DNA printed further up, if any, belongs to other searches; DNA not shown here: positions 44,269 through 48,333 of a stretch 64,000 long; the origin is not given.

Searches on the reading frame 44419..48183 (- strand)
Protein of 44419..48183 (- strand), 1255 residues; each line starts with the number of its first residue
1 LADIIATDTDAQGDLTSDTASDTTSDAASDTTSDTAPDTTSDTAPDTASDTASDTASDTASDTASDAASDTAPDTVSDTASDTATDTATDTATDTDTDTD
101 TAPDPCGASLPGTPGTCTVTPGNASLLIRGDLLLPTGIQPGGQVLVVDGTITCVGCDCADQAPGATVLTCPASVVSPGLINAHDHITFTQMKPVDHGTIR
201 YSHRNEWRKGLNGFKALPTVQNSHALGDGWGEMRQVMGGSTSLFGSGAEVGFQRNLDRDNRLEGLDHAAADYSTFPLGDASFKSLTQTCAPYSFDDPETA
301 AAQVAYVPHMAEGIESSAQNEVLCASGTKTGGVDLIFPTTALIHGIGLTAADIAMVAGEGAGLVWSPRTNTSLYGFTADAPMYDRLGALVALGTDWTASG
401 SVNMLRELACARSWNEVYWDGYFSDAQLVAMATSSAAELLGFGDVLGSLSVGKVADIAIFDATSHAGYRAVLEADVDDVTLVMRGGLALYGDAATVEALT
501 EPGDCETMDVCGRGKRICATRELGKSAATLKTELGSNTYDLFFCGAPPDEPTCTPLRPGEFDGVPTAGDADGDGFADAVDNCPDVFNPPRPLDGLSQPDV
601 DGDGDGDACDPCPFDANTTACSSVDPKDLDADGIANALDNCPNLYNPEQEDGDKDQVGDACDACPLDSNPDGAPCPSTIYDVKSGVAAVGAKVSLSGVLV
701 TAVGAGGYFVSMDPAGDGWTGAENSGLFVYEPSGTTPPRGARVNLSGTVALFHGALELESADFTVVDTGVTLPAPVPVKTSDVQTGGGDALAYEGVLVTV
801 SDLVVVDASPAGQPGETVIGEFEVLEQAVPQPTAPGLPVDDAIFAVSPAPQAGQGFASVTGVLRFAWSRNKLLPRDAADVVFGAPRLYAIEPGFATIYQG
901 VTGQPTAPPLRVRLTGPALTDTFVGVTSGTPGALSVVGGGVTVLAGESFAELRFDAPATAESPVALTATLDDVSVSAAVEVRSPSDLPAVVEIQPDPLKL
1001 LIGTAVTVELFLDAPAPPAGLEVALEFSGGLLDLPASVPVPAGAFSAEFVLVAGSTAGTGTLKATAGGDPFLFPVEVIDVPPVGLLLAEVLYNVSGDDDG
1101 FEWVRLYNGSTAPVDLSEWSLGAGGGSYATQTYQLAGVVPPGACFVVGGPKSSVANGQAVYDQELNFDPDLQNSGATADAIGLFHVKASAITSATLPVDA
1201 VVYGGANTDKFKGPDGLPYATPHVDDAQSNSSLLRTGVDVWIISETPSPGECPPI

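Call 72: search_protein_families(library=pfam, proteins=[window:44419-48183:-], max_evalue=0.0001)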
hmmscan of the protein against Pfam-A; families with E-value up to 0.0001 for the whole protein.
window:44419-48183:- (1255 aa): 4 families
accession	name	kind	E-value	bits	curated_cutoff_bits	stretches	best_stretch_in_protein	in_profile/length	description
PF01979.26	Amidohydro_1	-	4.7e-15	56.1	25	1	334-486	186-342/345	Amidohydrolase family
PF00932.25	LTD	-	1.3e-09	38.8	34.3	1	1085-1193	8-104/109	Lamin Tail Domain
PF07969.17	Amidohydro_3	-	6.3e-08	33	29.7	1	384-477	363-454/472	Amidohydrolase family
PF02412.23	TSP_3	-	6.5e-05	23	25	0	568-588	14-34/36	Thrombospondin type 3 repeat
